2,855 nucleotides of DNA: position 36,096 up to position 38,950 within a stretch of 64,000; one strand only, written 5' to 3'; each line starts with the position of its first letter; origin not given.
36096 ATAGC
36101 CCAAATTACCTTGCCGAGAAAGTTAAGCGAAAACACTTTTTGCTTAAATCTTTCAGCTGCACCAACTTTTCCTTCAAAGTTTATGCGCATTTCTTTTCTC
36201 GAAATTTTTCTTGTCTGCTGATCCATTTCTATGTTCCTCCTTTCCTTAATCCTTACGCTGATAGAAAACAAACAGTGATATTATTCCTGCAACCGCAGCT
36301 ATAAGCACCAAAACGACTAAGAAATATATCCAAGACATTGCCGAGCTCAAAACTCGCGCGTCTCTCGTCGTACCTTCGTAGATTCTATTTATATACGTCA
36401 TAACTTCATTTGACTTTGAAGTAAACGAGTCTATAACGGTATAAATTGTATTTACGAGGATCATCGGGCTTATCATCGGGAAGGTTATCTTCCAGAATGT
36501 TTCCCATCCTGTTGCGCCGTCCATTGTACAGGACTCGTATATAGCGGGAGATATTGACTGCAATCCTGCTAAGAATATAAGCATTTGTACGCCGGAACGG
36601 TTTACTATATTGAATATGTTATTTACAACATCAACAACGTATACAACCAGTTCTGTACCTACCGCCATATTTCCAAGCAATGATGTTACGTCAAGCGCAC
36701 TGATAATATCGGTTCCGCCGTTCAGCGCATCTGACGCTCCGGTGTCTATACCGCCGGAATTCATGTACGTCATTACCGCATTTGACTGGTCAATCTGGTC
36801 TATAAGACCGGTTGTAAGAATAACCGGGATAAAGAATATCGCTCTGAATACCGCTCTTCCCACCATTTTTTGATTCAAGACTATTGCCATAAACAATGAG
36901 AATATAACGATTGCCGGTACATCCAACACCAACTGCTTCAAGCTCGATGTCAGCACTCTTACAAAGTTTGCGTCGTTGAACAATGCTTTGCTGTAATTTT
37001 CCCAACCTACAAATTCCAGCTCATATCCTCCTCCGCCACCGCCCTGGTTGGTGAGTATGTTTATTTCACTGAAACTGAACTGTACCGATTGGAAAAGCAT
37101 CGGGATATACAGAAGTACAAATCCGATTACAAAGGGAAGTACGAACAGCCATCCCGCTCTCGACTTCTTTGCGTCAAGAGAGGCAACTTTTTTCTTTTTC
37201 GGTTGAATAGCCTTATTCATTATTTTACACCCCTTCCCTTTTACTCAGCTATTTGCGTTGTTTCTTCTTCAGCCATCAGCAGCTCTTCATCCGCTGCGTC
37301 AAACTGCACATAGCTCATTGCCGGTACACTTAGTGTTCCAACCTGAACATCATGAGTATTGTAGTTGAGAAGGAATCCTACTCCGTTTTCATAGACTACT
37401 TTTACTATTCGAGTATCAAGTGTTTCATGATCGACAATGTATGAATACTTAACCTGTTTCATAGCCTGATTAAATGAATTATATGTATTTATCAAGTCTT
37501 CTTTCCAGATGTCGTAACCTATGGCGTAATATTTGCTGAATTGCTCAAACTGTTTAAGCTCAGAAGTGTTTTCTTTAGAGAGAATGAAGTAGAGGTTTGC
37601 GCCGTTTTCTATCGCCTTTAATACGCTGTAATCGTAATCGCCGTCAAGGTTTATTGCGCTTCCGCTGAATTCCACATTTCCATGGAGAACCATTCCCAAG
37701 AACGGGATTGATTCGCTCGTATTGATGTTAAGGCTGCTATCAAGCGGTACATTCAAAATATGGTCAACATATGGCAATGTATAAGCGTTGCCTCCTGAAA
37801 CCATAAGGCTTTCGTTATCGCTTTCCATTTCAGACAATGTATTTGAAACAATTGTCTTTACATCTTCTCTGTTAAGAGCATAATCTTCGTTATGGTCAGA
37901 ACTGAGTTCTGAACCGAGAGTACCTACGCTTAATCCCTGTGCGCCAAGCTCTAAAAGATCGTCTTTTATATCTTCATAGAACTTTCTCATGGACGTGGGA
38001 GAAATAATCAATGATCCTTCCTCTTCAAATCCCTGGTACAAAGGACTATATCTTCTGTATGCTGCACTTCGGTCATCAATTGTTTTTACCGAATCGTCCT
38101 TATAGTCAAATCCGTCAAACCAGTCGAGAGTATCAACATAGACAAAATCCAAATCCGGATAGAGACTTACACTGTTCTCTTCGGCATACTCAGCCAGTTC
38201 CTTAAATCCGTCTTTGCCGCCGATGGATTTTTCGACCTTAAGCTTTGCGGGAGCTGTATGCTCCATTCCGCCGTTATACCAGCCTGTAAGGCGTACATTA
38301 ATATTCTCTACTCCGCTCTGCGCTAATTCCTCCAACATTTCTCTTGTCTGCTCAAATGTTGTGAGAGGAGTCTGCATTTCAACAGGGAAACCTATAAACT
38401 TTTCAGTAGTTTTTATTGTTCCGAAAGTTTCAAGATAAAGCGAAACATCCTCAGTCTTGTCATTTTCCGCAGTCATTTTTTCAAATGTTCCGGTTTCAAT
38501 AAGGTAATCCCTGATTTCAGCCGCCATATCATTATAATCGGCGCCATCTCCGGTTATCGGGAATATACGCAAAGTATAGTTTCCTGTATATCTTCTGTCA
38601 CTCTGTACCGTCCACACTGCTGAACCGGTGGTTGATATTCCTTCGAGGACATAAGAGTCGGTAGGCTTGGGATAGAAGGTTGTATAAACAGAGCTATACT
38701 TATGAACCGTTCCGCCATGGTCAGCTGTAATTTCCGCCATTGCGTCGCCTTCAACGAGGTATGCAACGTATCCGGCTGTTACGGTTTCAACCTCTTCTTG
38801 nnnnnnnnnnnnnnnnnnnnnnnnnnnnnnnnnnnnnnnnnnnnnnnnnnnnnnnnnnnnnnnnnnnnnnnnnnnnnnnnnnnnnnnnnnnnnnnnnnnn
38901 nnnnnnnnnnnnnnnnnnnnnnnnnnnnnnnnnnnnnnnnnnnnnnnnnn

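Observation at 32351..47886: Nine-gene locus combining a giant CBM-fused binding protein, two ABC permease pairs, a propeller-Yip1 membrane protein, a ~1040-aa secreted protein, a GH-like enzyme and a formyltransferase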

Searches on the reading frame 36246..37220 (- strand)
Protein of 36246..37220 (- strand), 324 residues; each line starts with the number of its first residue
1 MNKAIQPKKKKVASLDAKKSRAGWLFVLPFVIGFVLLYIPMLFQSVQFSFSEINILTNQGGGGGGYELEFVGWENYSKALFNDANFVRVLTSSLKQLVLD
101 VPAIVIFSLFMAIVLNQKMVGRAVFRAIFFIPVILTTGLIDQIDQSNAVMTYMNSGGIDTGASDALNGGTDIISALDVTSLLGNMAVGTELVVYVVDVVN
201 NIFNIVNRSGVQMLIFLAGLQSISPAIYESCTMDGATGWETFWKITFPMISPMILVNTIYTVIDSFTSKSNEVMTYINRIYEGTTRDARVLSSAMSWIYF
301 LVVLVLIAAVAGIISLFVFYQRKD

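Call 4: search_protein_families(library=pfam, proteins=[window:36246-37220:-], max_evalue=0.01)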
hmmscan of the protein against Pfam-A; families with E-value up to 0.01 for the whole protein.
window:36246-37220:- (324 aa): 1 family
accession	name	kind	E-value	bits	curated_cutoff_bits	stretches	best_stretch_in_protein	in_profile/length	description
PF00528.27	BPD_transp_1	-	1.6e-07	31.6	26.4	1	213-321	69-176/184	Binding-protein-dependent transport system inner membrane component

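Call 5: search_protein_families(library=ncbifam, proteins=[window:36246-37220:-], max_evalue=0.01)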
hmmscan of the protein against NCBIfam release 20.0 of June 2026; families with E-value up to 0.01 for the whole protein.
window:36246-37220:- (324 aa): 7 families
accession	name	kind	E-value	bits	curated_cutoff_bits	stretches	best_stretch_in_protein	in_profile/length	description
NF007852.0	PRK10561.1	equivalog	4.6e-09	36.5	335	1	209-307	170-281/295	sn-glycerol-3-phosphate ABC transporter permease UgpA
NF008232.0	PRK10999.1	equivalog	1.5e-05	23.9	392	1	213-253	390-432/520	maltose ABC transporter permease MalF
NF040932.1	ABC_arch_GlcU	equivalog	7.1e-05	22.6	340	1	206-268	145-204/272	glucose ABC transporter permease GlcU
TIGR00969.1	3a0106s02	subfamily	0.00021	20.8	240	1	220-261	166-207/272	sulfate ABC transporter permease subunit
TIGR01581.1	Mo_ABC_porter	hypoth_equivalog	0.00023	20.7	210.3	1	216-263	122-169/225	ABC transporter permease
NF040931.1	ABC_arch_GlcT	equivalog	0.00054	19.7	360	1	205-306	151-263/278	glucose ABC transporter permease GlcT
NF008231.0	PRK10998.1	equivalog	0.00071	19.2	261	1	219-267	180-228/296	maltose ABC transporter permease MalG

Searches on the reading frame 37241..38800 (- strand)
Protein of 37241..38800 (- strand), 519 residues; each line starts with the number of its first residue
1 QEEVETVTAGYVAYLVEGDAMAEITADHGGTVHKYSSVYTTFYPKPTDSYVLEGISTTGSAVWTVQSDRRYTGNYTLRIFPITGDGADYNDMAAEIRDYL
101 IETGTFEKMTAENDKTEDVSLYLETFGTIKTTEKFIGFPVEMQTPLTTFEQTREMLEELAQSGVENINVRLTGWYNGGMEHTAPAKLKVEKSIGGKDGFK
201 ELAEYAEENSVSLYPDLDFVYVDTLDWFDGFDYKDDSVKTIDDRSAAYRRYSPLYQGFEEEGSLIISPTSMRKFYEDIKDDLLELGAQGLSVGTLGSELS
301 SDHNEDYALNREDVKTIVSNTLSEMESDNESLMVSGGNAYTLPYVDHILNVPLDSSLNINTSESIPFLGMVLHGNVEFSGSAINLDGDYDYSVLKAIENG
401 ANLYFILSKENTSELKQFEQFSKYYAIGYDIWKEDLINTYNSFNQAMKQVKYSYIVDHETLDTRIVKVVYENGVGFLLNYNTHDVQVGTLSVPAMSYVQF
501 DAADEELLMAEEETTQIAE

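Call 59: search_dna_similar(query=window:37241-38800:-, collection=plasmids, mode=protein, max_evalue=0.001, max_rows=20)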
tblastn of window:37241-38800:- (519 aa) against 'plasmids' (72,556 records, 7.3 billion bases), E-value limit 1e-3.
Records with a match: 2; places in all: 2; records where one place covers at least 80% of the query: 2.
Best place of each record, by identity: <60% 2.
By first word of the organism name: Paenibacillus 1; Butyrivibrio 1.
By predicted mobility (MOB-suite, as given by PLSDB): non-mobilizable 2.
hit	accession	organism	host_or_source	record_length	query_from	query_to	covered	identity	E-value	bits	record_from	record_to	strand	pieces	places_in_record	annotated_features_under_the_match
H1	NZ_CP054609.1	Paenibacillus cellulosilyticus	cell culture,soil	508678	10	498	94%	26.1%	3e-39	160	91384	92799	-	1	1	DUF5696 domain-containing protein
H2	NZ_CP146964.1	Butyrivibrio fibrisolvens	Bovinae,Bovine rumen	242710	4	499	96%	25.6%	9e-45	176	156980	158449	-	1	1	DUF5696 domain-containing protein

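Call 60: get_annotated_region(hit=H1, flank=12000)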
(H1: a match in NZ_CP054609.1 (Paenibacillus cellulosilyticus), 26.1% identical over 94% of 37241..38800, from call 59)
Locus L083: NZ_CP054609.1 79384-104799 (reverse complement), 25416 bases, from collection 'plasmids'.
description: Paenibacillus cellulosilyticus strain KACC 14175 plasmid unnamed1, complete sequence
organism: Paenibacillus cellulosilyticus (NCBI taxid 375489)
taxonomy: Bacteria; Bacillota; Bacilli; Bacillales; Paenibacillaceae; Paenibacillus; Paenibacillus cellulosilyticus
host: -; source: cell culture,soil; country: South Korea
typing (MOB-suite, as given by PLSDB): non-mobilizable
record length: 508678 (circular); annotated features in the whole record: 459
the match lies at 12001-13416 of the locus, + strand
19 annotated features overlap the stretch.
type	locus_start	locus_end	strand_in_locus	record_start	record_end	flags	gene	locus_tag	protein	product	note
CDS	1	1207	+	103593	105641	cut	recG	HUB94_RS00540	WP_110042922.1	ATP-dependent DNA helicase RecG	GO:0006310 - DNA recombination [Evidence IEA]; GO:0006281 - DNA repair [Evidence IEA]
CDS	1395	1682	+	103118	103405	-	-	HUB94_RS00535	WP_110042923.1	stage VI sporulation protein F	-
CDS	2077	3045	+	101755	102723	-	-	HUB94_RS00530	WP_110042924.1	aldo/keto reductase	-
CDS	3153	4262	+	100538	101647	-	ugpC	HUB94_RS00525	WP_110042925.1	sn-glycerol-3-phosphate ABC transporter ATP-binding protein UgpC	-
CDS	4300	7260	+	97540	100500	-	-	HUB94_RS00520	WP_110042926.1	extracellular solute-binding protein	-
CDS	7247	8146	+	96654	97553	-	-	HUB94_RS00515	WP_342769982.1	sugar ABC transporter permease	-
CDS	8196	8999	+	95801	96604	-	-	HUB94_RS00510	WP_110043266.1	carbohydrate ABC transporter permease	GO:0008643 - carbohydrate transport [Evidence IEA]; GO:0055085 - transmembrane transport [Evidence IEA]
CDS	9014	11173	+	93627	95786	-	-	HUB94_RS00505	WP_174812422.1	YIP1 family protein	-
CDS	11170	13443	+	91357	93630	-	-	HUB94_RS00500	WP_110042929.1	DUF5696 domain-containing protein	-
CDS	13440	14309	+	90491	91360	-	-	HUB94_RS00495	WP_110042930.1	sugar ABC transporter permease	-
CDS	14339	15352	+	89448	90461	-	-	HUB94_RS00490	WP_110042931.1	carbohydrate ABC transporter permease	GO:0008643 - carbohydrate transport [Evidence IEA]; GO:0055085 - transmembrane transport [Evidence IEA]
CDS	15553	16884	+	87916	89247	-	-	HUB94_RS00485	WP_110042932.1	LLM class flavin-dependent oxidoreductase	-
CDS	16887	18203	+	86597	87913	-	-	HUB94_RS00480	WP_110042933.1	LLM class flavin-dependent oxidoreductase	-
CDS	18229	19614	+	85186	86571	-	-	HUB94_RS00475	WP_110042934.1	extracellular solute-binding protein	-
CDS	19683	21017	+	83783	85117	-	-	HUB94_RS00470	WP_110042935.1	LLM class flavin-dependent oxidoreductase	-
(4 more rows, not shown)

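Call 61: get_annotated_region(hit=H2, flank=12000)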
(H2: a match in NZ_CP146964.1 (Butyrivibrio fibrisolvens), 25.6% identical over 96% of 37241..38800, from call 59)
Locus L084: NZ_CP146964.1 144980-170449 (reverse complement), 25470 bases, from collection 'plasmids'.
description: Butyrivibrio fibrisolvens strain D1 plasmid pNP243, complete sequence
organism: Butyrivibrio fibrisolvens (NCBI taxid 831)
taxonomy: Bacteria; Bacillota; Clostridia; Lachnospirales; Lachnospiraceae; Butyrivibrio; Butyrivibrio fibrisolvens
host: -; source: Bovinae,Bovine rumen; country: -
typing (MOB-suite, as given by PLSDB): non-mobilizable
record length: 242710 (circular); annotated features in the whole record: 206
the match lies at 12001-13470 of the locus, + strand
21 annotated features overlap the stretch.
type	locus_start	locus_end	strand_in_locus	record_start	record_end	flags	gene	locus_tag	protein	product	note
CDS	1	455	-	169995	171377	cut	-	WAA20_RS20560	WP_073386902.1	response regulator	GO:0000160 - phosphorelay signal transduction system [Evidence IEA]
CDS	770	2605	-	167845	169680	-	-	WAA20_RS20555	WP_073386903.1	histidine kinase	GO:0000160 - phosphorelay signal transduction system [Evidence IEA]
CDS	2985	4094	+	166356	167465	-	-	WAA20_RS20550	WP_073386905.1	glycoside hydrolase family 43 protein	-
CDS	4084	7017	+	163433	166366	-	-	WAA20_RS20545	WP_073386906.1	extracellular solute-binding protein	-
CDS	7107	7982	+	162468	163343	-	-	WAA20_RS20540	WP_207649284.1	sugar ABC transporter permease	-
CDS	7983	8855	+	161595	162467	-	-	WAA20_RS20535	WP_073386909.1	carbohydrate ABC transporter permease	GO:0008643 - carbohydrate transport [Evidence IEA]; GO:0055085 - transmembrane transport [Evidence IEA]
CDS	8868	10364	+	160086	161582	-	-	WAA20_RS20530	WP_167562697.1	NHL repeat-containing protein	-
CDS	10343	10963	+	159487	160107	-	-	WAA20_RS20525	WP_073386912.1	YIP1 family protein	-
CDS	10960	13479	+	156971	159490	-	-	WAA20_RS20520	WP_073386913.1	DUF5696 domain-containing protein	-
CDS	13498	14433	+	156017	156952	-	-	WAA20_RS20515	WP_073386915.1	sugar ABC transporter permease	-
CDS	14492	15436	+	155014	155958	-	-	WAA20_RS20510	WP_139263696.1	carbohydrate ABC transporter permease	GO:0008643 - carbohydrate transport [Evidence IEA]; GO:0055085 - transmembrane transport [Evidence IEA]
CDS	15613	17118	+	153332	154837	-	-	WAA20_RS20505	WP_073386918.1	extracellular solute-binding protein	-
CDS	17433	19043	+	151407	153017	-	-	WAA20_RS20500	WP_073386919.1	extracellular solute-binding protein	-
CDS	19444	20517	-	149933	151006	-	-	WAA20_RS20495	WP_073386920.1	J domain-containing protein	-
CDS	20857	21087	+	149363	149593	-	-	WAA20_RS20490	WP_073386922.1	hypothetical protein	-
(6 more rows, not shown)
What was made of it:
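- On Gram-positive polysaccharide utilisation locus: The Butyrivibrio orthologue does meet all three criteria (call 61).
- Butyrivibrio has extra SBP genes after the second permease pair (call 61).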

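Call 66: find_related_loci(query=L084:10960-13476:+, collection=metagenome_contigs, flank=10000)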
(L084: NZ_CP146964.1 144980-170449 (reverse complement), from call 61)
Query L084:10960-13476:+ (839 aa) in metagenome_contigs; peptide patterns used: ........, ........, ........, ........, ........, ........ (x = any residue, [..] = any of these).
70 stretches matched a pattern; 3 encode a relative of the query (tblastn E <= 1e-3); 3 distinct loci.
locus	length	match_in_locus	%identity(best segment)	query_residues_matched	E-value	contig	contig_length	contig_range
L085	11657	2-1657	95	288-839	0e+0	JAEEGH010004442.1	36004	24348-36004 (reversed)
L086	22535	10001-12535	74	8-837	0e+0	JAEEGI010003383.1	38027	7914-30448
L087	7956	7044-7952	99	1-303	0e+0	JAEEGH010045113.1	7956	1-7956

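Call 68: search_protein_families(library=pfam, proteins=[L086:1708-2817:+, L086:14635-16149:+, L086:16502-18103:+, L086:18293-20020:+, L086:20067-20936:+, L086:21540-22154:+, L084:2985-4094:+, L084:15613-17118:+, L083:3153-4262:+, L083:2077-3045:+], max_evalue=0.0001)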
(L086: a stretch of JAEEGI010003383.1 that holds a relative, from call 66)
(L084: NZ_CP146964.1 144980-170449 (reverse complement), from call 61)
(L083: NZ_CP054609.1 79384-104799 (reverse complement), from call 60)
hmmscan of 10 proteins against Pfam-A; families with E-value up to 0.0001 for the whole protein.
L086:1708-2817:+ (369 aa): 1 family
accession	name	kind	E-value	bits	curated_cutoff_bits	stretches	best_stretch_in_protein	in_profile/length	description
PF04616.20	Glyco_hydro_43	-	3.1e-15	56.7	32.2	1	147-292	94-223/288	Glycosyl hydrolases family 43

L086:14635-16149:+ (504 aa): 1 family
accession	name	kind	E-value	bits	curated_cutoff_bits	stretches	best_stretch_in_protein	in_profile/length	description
PF01547.30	SBP_bac_1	-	1.4e-12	48.6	26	1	96-362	9-276/307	Bacterial extracellular solute-binding protein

L086:16502-18103:+ (533 aa): 2 families
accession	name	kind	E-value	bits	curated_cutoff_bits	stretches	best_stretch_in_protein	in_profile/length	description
PF13416.11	SBP_bac_8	-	2.9e-13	50.7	27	1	70-393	3-249/279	Bacterial extracellular solute-binding protein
PF01547.30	SBP_bac_1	-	3.9e-10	40.6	26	1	78-355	23-276/307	Bacterial extracellular solute-binding protein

L086:18293-20020:+ (575 aa): 2 families
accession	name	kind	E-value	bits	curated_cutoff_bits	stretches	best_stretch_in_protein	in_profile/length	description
PF09820.16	AAA-ATPase_like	-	9.8e-47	159.8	26.1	1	24-253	2-201/201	Predicted AAA-ATPase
PF08011.17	PDDEXK_9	-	9.9e-12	45.2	25.5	1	473-570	2-103/105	PD-(D/E)XK nuclease superfamily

L086:20067-20936:+ (289 aa): 1 family
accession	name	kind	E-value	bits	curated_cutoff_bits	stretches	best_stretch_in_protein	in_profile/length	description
PF03537.19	Glyco_hydro_114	-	3.4e-15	56.4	27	1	63-161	16-119/231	Glycoside-hydrolase family GH114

L086:21540-22154:+ (204 aa): 1 family
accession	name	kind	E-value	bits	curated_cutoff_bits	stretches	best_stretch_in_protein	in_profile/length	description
PF02417.20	Chromate_transp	-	5e-42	144.2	28.6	1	23-201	1-166/166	Chromate transporter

L084:2985-4094:+ (369 aa): 1 family
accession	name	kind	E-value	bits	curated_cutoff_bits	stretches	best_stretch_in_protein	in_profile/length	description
PF04616.20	Glyco_hydro_43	-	1.2e-14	54.8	32.2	1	147-299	94-230/288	Glycosyl hydrolases family 43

L084:15613-17118:+ (501 aa): 1 family
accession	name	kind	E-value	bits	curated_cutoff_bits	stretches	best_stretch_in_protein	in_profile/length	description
PF01547.30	SBP_bac_1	-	1.2e-12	48.9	26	1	93-358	9-275/307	Bacterial extracellular solute-binding protein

L083:3153-4262:+ (369 aa): 4 families
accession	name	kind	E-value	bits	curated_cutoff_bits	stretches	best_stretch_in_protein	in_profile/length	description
PF00005.33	ABC_tran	-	8.2e-32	111.1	25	1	22-163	2-136/137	ABC transporter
PF17912.7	OB_MalK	-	7.3e-11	43.2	27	1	237-293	1-52/53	MalK OB fold domain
PF08402.16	TOBE_2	-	3.7e-06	27.4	21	1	287-359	1-76/76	TOBE domain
PF13304.12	AAA_21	-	7.6e-05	23.3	27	0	33-57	1-37/304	AAA domain, putative AbiEii toxin, Type IV TA system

L083:2077-3045:+ (322 aa): 1 family
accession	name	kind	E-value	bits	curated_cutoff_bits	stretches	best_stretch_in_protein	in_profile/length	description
PF00248.27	Aldo_ket_red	-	3.4e-79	266.4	24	1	16-309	2-289/291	Aldo/keto reductase family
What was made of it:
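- On CUT1-type binding-protein-dependent ABC importer: An ATPase of the right type lies next to the Paenibacillus orthologue (calls 60, 68).
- In Paenibacillus a MalK-type ATPase (ABC_tran + OB_MalK + TOBE_2) lies directly upstream (calls 60, 68). In Butyrivibrio a GH43 gene, a histidine kinase, a response regulator and two extra SBPs flank the module (calls 61, 68).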

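Call 100: search_protein_families(library=pfam, proteins=[L084:4084-7017:+, L083:4300-7260:+, L084:8868-10364:+, L084:10343-10963:+, L083:9014-11173:+, L084:10960-13479:+, L083:11170-13443:+], max_evalue=0.01)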
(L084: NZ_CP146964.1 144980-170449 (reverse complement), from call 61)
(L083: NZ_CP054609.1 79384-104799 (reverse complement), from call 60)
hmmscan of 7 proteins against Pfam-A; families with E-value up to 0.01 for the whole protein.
L084:4084-7017:+ (977 aa): 2 families
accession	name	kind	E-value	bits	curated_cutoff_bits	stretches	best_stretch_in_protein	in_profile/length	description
PF01547.30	SBP_bac_1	-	2.4e-21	77.5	26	1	602-872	23-306/307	Bacterial extracellular solute-binding protein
PF13416.11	SBP_bac_8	-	1.6e-19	71.2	27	1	617-877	30-254/279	Bacterial extracellular solute-binding protein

L083:4300-7260:+ (986 aa): 2 families
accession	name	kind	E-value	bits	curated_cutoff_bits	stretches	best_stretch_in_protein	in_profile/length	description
PF01547.30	SBP_bac_1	-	1.8e-22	81.1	26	1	584-861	6-307/307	Bacterial extracellular solute-binding protein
PF13416.11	SBP_bac_8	-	2.4e-19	70.6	27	1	593-864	5-253/279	Bacterial extracellular solute-binding protein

L084:8868-10364:+ (498 aa): 3 families
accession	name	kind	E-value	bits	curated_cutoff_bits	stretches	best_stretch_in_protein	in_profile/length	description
PF01436.27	NHL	-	2e-13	50.1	20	1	116-141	1-26/28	NHL repeat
PF08450.18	SGL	-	4e-09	36.9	26.3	1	80-162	145-228/246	SMP-30/Gluconolactonase/LRE-like region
PF17170.10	DUF5128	-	8.1e-08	32.3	22.9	1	310-379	53-122/321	6-bladed beta-propeller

L084:10343-10963:+ (206 aa): 1 family
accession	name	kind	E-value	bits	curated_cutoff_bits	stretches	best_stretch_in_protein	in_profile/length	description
PF04893.22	Yip1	-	3.1e-13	50.4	28.6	1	11-180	1-170/173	Yip1 domain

L083:9014-11173:+ (719 aa): 11 families
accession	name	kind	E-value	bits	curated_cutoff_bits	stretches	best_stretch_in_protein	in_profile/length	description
PF01436.27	NHL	-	6.7e-17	61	20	2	130-154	2-26/28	NHL repeat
PF04893.22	Yip1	-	2.4e-09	37.7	28.6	1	526-694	3-171/173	Yip1 domain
PF08450.18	SGL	-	2.4e-09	37.6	26.3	1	97-170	146-224/246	SMP-30/Gluconolactonase/LRE-like region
PF22701.2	Mala_s_1-like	-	2.3e-06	28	27.5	1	86-156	88-156/195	Mal s 1 allergenic protein-like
PF13449.12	Phytase-like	-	6e-06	26.8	27.6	0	92-128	74-110/284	Esterase-like activity of phytase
PF06739.17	SBBP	-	7e-06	26.3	20.5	0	181-196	14-29/38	Beta-propeller repeat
PF17170.10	DUF5128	-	9.8e-06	25.4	22.9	0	87-128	91-134/321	6-bladed beta-propeller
PF25021.1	TEN_NHL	-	0.00014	21.5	27.1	0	128-154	328-354/357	Teneurin NHL domain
PF14559.12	TPR_19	-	0.0017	19.1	25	1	404-450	1-47/68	Tetratricopeptide repeat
PF24684.1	Vgb_lyase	-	0.0028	17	50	1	76-162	169-255/290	Virginiamycin B lyase family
PF07719.23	TPR_2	-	0.0059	17.1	27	0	430-451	3-24/34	Tetratricopeptide repeat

L084:10960-13479:+ (839 aa): 1 family
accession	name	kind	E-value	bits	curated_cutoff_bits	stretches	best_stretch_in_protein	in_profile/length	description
PF18952.6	DUF5696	-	2.2e-184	614.8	25.6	1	222-835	3-612/612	Family of unknown function (DUF5696)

L083:11170-13443:+ (757 aa): 1 family
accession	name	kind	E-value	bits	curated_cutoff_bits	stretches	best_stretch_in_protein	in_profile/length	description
PF18952.6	DUF5696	-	8.2e-187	622.9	25.6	1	151-748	2-612/612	Family of unknown function (DUF5696)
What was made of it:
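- On NHL-repeat six-bladed beta-propeller: Orthologues pass Pfam NHL (call 100).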
